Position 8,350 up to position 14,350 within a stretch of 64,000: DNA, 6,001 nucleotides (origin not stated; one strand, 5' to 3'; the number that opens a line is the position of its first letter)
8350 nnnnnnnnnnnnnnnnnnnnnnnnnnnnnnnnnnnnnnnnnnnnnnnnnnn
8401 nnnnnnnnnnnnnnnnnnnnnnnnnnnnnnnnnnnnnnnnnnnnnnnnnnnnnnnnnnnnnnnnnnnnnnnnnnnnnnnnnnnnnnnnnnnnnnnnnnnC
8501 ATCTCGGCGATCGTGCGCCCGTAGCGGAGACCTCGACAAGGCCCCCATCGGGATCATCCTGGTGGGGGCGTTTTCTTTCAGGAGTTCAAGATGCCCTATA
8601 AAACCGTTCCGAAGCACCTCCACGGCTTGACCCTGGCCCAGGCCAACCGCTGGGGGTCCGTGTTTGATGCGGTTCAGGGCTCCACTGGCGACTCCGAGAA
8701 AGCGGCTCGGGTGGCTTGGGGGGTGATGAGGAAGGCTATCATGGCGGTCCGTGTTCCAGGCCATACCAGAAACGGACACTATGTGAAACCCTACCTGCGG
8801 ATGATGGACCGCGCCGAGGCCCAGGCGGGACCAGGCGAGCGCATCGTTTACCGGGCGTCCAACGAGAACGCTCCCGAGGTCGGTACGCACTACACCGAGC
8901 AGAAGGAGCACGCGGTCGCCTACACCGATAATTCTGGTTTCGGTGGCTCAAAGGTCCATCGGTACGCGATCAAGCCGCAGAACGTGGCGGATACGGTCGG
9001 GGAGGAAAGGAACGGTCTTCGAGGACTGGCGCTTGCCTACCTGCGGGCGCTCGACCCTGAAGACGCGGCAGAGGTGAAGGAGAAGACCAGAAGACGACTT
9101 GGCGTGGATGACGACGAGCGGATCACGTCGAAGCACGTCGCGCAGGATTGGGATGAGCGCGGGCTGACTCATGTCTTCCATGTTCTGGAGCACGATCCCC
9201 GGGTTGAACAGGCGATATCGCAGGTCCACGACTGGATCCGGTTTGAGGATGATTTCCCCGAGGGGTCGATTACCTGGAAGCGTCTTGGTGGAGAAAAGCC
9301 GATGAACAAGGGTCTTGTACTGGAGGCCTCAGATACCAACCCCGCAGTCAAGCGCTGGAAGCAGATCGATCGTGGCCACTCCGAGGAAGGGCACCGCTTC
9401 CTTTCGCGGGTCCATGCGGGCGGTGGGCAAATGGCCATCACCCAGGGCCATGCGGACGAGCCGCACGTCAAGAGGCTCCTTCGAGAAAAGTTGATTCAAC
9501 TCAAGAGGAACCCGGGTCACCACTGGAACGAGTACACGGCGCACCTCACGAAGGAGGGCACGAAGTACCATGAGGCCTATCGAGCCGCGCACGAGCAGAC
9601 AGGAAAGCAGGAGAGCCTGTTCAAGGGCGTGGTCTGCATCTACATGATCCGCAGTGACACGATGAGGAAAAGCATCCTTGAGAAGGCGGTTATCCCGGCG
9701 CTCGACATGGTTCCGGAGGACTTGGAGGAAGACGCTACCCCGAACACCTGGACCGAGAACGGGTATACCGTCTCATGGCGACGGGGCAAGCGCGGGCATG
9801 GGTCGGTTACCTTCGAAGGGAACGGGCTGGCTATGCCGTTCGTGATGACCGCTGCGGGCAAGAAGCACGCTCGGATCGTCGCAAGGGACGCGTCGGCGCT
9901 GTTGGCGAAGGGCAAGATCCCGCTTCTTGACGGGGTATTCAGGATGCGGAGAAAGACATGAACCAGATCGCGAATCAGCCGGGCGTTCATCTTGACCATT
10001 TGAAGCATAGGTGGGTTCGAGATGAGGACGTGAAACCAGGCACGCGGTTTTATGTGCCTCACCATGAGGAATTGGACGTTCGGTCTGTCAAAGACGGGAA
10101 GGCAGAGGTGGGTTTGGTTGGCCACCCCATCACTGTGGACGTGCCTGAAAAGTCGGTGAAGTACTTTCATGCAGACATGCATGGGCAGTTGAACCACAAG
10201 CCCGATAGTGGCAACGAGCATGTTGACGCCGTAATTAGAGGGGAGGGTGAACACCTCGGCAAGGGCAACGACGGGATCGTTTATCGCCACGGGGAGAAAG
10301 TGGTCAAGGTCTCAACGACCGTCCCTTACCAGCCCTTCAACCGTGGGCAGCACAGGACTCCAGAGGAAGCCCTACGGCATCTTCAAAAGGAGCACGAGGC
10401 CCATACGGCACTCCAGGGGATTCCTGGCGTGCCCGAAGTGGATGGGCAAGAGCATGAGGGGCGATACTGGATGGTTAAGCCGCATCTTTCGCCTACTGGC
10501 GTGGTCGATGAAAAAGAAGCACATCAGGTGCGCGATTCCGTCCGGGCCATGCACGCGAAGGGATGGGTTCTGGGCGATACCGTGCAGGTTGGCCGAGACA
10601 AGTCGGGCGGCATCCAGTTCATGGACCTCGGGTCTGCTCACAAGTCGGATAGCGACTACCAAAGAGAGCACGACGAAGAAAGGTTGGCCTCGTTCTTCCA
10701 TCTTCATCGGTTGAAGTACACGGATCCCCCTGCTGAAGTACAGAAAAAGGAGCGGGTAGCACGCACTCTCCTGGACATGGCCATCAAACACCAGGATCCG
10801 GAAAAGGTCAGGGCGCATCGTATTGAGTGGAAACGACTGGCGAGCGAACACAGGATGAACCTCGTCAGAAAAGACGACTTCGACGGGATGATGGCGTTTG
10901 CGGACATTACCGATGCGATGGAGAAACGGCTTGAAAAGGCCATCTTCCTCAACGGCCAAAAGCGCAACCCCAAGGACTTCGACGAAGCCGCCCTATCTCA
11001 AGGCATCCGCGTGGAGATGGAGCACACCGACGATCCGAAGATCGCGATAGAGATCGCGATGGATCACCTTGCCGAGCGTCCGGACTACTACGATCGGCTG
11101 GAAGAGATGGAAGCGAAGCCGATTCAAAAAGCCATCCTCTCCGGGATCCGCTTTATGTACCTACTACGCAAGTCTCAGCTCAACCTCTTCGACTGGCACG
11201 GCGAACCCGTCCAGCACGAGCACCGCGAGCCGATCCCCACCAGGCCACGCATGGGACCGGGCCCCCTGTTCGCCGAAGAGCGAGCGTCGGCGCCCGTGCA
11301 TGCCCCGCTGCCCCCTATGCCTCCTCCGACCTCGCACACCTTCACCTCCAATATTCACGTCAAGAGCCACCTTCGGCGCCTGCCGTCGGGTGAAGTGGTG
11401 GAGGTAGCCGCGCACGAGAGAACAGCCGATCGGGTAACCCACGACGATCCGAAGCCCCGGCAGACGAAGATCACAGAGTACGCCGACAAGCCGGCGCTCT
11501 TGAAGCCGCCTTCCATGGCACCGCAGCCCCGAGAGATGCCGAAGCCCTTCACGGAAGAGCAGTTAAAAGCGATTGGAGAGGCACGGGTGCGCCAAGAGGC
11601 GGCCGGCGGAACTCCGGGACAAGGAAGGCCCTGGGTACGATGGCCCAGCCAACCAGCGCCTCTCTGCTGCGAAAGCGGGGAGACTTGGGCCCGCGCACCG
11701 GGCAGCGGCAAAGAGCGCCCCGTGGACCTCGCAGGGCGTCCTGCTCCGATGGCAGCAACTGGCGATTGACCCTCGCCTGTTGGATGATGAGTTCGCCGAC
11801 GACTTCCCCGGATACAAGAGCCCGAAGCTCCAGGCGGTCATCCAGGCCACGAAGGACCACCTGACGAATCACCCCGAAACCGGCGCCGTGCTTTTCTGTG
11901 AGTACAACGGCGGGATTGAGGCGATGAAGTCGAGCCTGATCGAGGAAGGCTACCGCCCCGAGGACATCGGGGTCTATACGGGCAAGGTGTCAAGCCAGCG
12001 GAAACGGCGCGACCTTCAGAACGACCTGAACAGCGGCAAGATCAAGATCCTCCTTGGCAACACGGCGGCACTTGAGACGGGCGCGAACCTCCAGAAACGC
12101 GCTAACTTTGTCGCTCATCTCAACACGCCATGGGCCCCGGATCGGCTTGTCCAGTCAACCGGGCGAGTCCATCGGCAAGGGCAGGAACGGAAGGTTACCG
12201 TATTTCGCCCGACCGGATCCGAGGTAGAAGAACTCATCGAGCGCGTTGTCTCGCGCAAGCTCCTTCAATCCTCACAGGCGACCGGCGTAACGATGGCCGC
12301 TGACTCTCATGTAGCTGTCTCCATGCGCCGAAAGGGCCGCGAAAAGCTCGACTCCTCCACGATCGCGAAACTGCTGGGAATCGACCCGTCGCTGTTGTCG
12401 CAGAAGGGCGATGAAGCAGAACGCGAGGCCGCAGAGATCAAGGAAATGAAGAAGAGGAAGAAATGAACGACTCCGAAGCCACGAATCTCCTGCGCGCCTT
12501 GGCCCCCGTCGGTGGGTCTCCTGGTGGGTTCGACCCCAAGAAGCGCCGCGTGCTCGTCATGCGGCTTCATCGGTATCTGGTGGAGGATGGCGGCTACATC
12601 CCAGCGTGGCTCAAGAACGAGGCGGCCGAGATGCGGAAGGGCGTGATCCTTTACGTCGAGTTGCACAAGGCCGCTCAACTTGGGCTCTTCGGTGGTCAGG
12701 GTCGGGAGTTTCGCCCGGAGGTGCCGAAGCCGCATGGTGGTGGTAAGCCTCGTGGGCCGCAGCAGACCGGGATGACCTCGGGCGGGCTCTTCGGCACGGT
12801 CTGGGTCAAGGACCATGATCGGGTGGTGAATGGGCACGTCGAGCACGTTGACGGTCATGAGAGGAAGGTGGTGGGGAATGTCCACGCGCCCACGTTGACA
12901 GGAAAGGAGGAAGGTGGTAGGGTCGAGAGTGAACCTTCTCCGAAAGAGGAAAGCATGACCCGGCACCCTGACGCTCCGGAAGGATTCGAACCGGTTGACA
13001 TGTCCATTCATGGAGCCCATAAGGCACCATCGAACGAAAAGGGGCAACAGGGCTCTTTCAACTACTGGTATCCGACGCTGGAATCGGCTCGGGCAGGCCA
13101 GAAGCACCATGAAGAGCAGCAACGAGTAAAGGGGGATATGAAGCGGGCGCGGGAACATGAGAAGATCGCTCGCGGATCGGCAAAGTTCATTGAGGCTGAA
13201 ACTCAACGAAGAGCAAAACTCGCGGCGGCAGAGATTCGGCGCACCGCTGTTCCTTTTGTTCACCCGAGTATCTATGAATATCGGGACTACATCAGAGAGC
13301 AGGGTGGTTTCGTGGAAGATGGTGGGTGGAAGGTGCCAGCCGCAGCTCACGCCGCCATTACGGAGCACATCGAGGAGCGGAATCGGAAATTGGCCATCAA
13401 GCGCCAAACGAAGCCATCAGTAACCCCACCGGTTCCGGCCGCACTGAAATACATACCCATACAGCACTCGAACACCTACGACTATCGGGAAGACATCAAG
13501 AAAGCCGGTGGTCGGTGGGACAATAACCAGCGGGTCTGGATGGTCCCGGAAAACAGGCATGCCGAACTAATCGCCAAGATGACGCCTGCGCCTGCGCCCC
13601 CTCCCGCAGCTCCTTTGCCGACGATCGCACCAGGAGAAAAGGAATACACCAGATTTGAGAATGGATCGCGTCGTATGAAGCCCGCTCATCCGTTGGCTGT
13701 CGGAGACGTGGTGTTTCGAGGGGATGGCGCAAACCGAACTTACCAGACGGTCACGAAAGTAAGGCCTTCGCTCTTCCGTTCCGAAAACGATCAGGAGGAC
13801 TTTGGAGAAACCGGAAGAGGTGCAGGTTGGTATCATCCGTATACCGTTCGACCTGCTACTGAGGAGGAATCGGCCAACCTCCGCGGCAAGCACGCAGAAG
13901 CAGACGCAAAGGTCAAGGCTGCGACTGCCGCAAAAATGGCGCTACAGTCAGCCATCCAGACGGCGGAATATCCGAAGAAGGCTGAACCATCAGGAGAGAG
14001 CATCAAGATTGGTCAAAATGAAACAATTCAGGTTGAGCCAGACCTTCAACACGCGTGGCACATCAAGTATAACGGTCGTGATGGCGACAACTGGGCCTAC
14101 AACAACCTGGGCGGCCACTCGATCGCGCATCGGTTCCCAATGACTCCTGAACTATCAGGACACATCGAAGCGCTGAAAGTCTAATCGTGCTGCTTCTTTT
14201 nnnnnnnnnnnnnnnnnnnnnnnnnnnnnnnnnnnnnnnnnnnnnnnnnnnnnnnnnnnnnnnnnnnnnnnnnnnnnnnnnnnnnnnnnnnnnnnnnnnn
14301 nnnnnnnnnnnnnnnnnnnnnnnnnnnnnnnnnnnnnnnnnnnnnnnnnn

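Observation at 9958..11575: Phage-encoded protein-kinase-like domain (possibly atypical or pseudo-kinase)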

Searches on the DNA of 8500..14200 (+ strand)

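Call 5: search_dna_similar(query=window:8500-14200:+, collection=phages, mode=near, max_rows=15)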
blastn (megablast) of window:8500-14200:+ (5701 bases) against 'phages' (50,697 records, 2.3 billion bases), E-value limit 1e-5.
No match.
